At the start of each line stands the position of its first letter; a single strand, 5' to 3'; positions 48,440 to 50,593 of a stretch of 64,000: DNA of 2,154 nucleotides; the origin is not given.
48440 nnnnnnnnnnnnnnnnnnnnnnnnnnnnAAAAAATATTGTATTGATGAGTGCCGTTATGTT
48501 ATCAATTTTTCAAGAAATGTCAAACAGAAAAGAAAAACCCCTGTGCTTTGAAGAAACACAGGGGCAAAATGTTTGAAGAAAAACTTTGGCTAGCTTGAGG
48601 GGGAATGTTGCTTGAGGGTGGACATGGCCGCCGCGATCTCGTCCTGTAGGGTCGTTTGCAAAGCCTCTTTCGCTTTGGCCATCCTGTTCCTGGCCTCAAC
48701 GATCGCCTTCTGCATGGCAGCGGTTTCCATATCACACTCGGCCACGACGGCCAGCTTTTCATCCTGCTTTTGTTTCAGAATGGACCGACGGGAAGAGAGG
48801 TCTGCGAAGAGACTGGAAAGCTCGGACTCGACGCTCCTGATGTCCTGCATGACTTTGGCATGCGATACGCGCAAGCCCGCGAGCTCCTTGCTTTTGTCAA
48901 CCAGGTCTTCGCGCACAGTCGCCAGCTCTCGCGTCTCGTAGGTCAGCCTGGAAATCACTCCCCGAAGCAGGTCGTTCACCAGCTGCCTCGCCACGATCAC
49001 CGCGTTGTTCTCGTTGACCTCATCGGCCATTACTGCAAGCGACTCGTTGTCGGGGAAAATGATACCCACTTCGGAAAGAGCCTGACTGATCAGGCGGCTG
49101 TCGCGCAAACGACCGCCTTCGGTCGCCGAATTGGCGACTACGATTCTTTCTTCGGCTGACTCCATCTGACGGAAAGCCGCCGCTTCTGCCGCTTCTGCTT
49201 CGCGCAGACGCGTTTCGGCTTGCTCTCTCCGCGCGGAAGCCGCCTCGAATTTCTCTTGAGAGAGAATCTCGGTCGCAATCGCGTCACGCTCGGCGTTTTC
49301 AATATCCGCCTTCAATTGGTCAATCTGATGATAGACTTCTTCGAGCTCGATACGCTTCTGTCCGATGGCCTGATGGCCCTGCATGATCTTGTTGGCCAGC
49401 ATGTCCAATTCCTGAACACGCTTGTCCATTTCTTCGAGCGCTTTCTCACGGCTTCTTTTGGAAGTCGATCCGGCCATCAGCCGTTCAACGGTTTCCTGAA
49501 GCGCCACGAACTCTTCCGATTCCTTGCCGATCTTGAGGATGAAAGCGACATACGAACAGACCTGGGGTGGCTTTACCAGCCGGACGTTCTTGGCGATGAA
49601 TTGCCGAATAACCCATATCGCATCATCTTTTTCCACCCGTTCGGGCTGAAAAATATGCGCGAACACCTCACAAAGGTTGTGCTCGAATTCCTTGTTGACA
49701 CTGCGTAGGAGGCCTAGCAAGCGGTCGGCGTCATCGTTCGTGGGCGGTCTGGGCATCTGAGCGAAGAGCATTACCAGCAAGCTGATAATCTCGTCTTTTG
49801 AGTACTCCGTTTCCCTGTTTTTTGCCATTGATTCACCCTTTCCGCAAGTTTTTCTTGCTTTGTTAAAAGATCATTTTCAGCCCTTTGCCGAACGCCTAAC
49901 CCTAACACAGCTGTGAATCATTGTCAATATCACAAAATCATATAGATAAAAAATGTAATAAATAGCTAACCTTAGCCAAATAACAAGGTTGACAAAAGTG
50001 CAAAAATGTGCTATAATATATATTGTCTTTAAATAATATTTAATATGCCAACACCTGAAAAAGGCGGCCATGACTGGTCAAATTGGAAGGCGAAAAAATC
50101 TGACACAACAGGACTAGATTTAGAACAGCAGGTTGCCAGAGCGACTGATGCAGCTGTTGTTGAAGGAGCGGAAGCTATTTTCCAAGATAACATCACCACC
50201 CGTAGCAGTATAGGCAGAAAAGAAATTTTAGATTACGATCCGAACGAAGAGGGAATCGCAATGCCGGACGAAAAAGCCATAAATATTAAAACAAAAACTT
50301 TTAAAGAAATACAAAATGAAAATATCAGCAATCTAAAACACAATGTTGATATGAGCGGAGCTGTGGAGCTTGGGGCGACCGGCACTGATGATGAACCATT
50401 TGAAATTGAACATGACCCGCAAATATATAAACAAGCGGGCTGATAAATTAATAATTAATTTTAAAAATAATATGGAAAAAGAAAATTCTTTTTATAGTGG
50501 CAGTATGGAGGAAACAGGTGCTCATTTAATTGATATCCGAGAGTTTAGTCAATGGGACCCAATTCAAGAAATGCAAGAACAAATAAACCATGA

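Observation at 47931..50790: Gene insertion of about 3 kb splitting the fusA-tuf junction of the str operon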

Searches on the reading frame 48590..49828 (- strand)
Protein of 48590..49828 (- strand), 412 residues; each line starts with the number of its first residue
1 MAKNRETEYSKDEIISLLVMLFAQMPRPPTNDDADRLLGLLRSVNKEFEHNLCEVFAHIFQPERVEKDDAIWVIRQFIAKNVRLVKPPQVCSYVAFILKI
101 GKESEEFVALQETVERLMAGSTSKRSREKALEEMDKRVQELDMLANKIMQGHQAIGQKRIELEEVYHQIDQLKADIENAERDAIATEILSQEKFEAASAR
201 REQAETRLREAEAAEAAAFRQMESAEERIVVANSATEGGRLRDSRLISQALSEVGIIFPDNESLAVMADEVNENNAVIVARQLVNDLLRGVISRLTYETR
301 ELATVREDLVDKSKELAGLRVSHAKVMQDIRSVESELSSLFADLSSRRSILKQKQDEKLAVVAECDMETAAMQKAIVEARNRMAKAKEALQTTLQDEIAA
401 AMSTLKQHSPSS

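Call 4: search_protein_families(library=pfam, proteins=[window:48590-49828:-], max_evalue=1)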
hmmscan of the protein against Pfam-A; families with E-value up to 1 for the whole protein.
window:48590-49828:- (412 aa): 5 families
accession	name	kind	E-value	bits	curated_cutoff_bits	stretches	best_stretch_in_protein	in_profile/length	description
PF05073.17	Baculo_p24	-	0.0028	18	21.3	2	272-346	82-155/160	Baculovirus P24 capsid protein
PF07508.19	Recombinase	-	0.036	14.8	21.1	1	142-203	47-101/102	Recombinase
PF16830.10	NBD94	-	0.15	13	25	0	155-190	7-42/91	Nucleotide-Binding Domain 94 of RH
PF10046.14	BLOC1_2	-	0.16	12.8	33.4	1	127-178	25-76/96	Biogenesis of lysosome-related organelles complex-1 subunit 2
PF11945.13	WASH_WAHD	-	0.19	11.6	24.2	1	126-221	14-111/292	WAHD domain of WASH complex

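Call 6: find_homologous_proteins(query=window:48590-49828:-)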
Query window:48590-49828:- (412 aa): 2 proteins with E <= 0.001 among 8000 candidates.
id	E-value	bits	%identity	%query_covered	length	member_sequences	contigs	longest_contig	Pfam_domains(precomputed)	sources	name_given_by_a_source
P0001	8.0e-250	846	100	100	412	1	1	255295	-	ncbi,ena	-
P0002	1.3e-146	507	63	98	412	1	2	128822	-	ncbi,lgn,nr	ncbi:MAG: hypothetical protein NTW66_00015 [Candidatus Magasanikbacteria bacterium]|nr:hypothetical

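Call 7: find_encoding_contigs(protein=window:48590-49828:-, flank=10000, max_places=10)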
Protein window:48590-49828:- (412 aa): 2 contigs read that carry it; 1 place shown.
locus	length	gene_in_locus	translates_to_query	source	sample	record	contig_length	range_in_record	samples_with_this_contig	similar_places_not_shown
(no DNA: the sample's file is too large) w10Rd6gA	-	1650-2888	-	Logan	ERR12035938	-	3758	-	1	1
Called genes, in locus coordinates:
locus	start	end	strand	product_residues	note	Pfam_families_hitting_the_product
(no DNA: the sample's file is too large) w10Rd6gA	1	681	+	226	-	?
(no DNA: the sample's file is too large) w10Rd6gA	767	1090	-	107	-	-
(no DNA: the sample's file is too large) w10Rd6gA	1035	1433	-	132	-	-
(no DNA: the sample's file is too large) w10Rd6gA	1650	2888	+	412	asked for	-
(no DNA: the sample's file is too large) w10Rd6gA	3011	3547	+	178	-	-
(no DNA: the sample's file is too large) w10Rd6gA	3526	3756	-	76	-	?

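Call 8: find_encoding_contigs(protein=P0002, flank=10000, max_places=6)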
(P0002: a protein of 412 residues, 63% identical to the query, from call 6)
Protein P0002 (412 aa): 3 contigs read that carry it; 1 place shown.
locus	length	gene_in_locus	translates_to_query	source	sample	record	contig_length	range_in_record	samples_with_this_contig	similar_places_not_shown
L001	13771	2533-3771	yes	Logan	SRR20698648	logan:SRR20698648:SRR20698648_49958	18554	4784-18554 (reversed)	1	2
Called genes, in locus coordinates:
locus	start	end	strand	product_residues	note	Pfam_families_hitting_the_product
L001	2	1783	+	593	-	?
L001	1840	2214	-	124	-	-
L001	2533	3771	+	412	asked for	-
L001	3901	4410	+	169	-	-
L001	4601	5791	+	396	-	PF00009:GTP_EFTU, PF03144:GTP_EFTU_D2, PF03143:GTP_EFTU_D3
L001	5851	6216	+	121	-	PF00338:Ribosomal_S10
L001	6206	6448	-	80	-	-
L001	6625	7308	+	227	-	PF00297:Ribosomal_L3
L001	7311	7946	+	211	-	PF00573:Ribosomal_L4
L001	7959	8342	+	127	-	PF00276:Ribosomal_L23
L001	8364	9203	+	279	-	PF00181:Ribosomal_L2_N, PF03947:Ribosomal_L2_C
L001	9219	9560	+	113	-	PF00203:Ribosomal_S19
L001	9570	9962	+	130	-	PF00237:Ribosomal_L22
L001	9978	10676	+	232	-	PF07650:KH_2, PF00189:Ribosomal_S3_C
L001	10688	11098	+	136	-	PF00252:Ribosomal_L16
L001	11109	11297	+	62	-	PF00831:Ribosomal_L29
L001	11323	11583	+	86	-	PF00366:Ribosomal_S17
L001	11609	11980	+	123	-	PF00238:Ribosomal_L14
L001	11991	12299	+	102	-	PF00467:KOW (weak), PF17136:ribosomal_L24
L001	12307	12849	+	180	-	PF00281:Ribosomal_L5, PF00673:Ribosomal_L5_C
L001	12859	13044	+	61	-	PF00253:Ribosomal_S14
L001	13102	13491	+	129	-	PF00410:Ribosomal_S8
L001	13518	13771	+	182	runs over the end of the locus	PF00347:Ribosomal_L6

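Call 39: search_protein_families(library=ncbifam, proteins=[window:48590-49828:-], max_evalue=1)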
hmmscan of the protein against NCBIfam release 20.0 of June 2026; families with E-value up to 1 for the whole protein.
window:48590-49828:- (412 aa): 5 families
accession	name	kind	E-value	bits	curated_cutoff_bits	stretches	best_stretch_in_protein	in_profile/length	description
NF002572.0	PRK02224.1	equivalog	0.0016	16.8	1087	2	301-404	238-340/888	DNA double-strand break repair ATPase Rad50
NF045487.1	ASRP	equivalog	0.0025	16.5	300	1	254-402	91-231/593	archaea-specific SMC-related protein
TIGR02168.1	SMC_prok_B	equivalog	0.0055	14.5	567.35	1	119-395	660-938/1181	chromosome segregation protein SMC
NF052504.1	sll1863_fam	domain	0.006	16.8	35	1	160-228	11-76/93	sll1863 family stress response protein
NF041035.1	Rad50_Halo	equivalog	0.044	12.1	1000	1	303-403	240-339/883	DNA double-strand break repair ATPase Rad50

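Call 40: search_protein_families(library=padloc, proteins=[window:48590-49828:-], max_evalue=1)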
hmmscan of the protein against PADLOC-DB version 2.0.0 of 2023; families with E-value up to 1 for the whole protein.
window:48590-49828:- (412 aa): 6 families
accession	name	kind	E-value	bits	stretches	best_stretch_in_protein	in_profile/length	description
PDLC03865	LmuB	-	0.00018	17.8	1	111-396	557-791/1007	-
PDLC03868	LmuB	-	0.061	9.6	1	99-408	190-488/1035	-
PDLC02740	PbeC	-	0.23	8.2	1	104-230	343-467/648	PbeC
PDLC00512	JetC1|JetC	-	0.34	6.8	1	293-406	696-810/1123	DUF3584 domain; MukB-like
PDLC00254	LmuB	-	0.37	7.4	1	99-211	200-311/563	AAA ATPase domain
PDLC02163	Avs2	-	0.52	5.7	1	101-228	273-396/1576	-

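Call 41: search_protein_families(library=phrogs, proteins=[window:48590-49828:-], max_evalue=1)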
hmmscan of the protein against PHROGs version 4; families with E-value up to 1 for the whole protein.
window:48590-49828:- (412 aa): 5 families
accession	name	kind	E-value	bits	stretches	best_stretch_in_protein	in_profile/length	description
phrog_12982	-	tail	0.065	14.2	1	295-326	12-44/65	tail fiber protein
phrog_26747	-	unknown function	0.095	13.7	0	54-80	10-36/68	-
phrog_18411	-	DNA, RNA and nucleotide metabolism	0.15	12.6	1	119-185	86-152/236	homing endonuclease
phrog_37807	-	unknown function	0.35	12.3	1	109-173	36-93/130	-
phrog_21066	-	unknown function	0.41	11.5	1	293-392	92-186/228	-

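Call 49: search_protein_representatives(alignment_id=A2)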
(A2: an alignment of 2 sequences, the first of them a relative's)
Query: 2 sequences, 413 profile positions. Proteins with E-value up to 0.001 (for the whole library): 2; up to 1e-10: 1; up to 1e-30: 1. The best 2 are listed.
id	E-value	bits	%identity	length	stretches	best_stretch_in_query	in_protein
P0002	1.0e-247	838.1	-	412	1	3-413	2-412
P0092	2.9e-05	39.5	-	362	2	10-114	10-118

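Call 51: find_encoding_contigs(protein=P0092, flank=5000, max_places=2)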
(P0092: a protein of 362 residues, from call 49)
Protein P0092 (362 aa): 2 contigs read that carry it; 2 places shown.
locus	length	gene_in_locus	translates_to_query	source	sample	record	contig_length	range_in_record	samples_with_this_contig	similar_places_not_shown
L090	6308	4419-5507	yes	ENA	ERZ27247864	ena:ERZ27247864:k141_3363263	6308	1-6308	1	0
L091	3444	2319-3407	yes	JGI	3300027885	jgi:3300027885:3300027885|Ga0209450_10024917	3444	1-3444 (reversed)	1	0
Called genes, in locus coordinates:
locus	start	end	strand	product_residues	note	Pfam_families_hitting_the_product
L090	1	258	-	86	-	?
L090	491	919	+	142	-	PF00164:Ribosom_S12_S23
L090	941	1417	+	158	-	PF00177:Ribosomal_S7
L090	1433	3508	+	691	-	PF00009:GTP_EFTU, PF03144:GTP_EFTU_D2, PF22042:EF-G_D2, PF14492:EFG_III, PF16658:RF3_C (weak), PF03764:EFG_IV, PF00679:EFG_C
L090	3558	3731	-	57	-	-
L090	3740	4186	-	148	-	-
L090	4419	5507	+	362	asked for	-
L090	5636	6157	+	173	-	-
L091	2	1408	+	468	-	?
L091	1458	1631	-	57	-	-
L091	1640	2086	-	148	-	-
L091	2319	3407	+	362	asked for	-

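Call 65: predict_structure(alignment_id=A5)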
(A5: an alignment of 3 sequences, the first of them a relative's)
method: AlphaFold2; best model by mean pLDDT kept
length: 412 residues; sequences in the alignment: 3
mean_pLDDT: 75.2   pTM: 0.35
mean pLDDT of the five models: 75.2, 67.0, 66.7, 65.2, 60.6
residues with pLDDT >= 90: 34; 70-90: 276; 50-70: 53; < 50: 49
segments of 3 or more residues with pLDDT < 50: 1-8, 233-271
pLDDT, mean of each block of 10 residues (from residue 1): 41 87 77 87 86 86 64 83 81 91 83 79 62 83 88 88 87 83 77 74 75 68 62 45 43 36 37 58 71 77 82 85 87 88 86 81 78 88 91 90 73 43
secondary structure, 60 per line:
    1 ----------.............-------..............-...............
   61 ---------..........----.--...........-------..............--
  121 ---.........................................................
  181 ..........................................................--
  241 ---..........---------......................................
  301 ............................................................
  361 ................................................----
elements in order: H11-22 H31-44 H46-60 H70-79 H87-97 H105-118 H124-238 H244-253 H263-408

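Call 67: fold_search(model_id=the predicted structure, library=pdb)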
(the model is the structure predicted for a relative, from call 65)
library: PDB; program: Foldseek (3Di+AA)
matches with E <= 10: 199; with E <= 0.001: 0
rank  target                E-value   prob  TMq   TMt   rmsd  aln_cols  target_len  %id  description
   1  7zr1_D                2.0e-02  0.90  0.22  0.13  32.2       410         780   15  Chaetomium thermophilum Mre11-Rad50-Nbs1 complex bound to ATPyS (composite structure) (released 2023-01-11)
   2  7zr1_C                3.6e-02  0.72  0.20  0.12  34.5       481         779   16  Chaetomium thermophilum Mre11-Rad50-Nbs1 complex bound to ATPyS (composite structure) (released 2023-01-11)
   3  9d5n_CE               6.7e-02  0.72  0.20  0.22  23.6       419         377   12  48-nm doublet microtubule from Trichomonas vaginalis strain G3 (released 2025-05-14)
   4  9fqr_K2               7.4e-02  1.00  0.41  0.07  14.2       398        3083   14  96-nm repeat of axonemal doublet microtubules from bovine sperm (released 2025-03-26)
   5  5xg2                  1.0e-01  0.84  0.20  0.30  11.6       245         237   22  Crystal structure of a coiled-coil segment (residues 345-468 and 694-814) of Pyrococcus yayanosii Smc (released 2017-06-07)
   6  6rwb_A                1.0e-01  0.54  0.19  0.06  52.1       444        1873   10  Cryo-EM structure of Yersinia pseudotuberculosis TcaA-TcaB (released 2019-10-23)
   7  9d5n_CD               1.1e-01  0.51  0.19  0.25  24.1       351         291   10  48-nm doublet microtubule from Trichomonas vaginalis strain G3 (released 2025-05-14)
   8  7n6g_3M               1.2e-01  0.63  0.23  0.24  52.7       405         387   15  C1 of central pair (released 2022-05-18)
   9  6ewy                  1.4e-01  1.00  0.33  0.64   9.9       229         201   14  RipA Peptidoglycan hydrolase (Rv1477, Mycobacterium tuberculosis) N-terminal domain (released 2018-05-02)
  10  6z6f_C                1.7e-01  0.96  0.30  0.24  20.1       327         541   13  HDAC-PC (released 2021-02-17)
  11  6z6f_D                1.7e-01  0.82  0.28  0.23  33.3       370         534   13  HDAC-PC (released 2021-02-17)
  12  7sqc_1K               1.7e-01  0.63  0.23  0.27  53.4       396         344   16  Ciliary C1 central pair apparatus isolated from Chlamydomonas reinhardtii (released 2022-04-13)
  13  9e5c_7f               1.9e-01  0.44  0.21  0.04  26.1       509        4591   11  Cryo-EM structure of 96 nm repeat of microtubule doublet from T. brucei flagellum (released 2025-03-12)
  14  7sqc_1J               2.3e-01  0.57  0.23  0.27  54.6       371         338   16  Ciliary C1 central pair apparatus isolated from Chlamydomonas reinhardtii (released 2022-04-13)
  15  7n6g_3W               2.4e-01  0.47  0.24  0.24  53.1       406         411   16  C1 of central pair (released 2022-05-18)
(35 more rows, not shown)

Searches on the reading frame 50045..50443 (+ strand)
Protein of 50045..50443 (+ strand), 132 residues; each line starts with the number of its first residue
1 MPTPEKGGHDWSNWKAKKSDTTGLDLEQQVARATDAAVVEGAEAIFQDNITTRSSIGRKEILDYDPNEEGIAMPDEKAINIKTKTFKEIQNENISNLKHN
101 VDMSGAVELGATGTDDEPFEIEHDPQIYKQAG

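Call 4: search_protein_families(library=pfam, proteins=[window:50045-50443:+], max_evalue=1)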
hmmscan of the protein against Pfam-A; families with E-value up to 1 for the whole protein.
window:50045-50443:+ (132 aa): 0 families

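Call 39: search_protein_families(library=ncbifam, proteins=[window:50045-50443:+], max_evalue=1)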
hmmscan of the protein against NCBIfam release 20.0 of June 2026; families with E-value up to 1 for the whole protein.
window:50045-50443:+ (132 aa): 1 family
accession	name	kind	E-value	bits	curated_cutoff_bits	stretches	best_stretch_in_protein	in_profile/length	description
NF006299.0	PRK08487.1-2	equivalog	0.066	12.4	656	1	45-110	264-327/340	DNA polymerase III subunit delta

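Call 40: search_protein_families(library=padloc, proteins=[window:50045-50443:+], max_evalue=1)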
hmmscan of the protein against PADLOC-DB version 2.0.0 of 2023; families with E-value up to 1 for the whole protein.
window:50045-50443:+ (132 aa): 0 families

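Call 41: search_protein_families(library=phrogs, proteins=[window:50045-50443:+], max_evalue=1)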
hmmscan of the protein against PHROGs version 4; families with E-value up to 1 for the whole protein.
window:50045-50443:+ (132 aa): 1 family
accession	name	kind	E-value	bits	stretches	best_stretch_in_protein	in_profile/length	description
phrog_16414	-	unknown function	0.16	13.3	1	10-44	37-71/108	-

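Call 75: list_cluster_members(proteins=[P0003, P0001, window:50045-50443:+, window:50388-50711:+])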
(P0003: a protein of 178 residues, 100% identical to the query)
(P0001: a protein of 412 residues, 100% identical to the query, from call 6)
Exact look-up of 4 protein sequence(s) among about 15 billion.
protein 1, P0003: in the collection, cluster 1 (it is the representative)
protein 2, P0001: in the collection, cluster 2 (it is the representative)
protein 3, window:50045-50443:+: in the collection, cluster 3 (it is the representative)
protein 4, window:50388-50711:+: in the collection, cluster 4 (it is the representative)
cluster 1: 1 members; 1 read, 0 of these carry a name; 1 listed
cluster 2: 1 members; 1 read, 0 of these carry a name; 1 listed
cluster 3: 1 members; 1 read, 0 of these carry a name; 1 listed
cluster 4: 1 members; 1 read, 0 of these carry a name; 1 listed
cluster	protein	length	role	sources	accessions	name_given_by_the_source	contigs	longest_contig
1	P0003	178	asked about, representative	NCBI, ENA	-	-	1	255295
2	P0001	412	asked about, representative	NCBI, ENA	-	-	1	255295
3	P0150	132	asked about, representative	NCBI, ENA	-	-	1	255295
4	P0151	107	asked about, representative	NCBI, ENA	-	-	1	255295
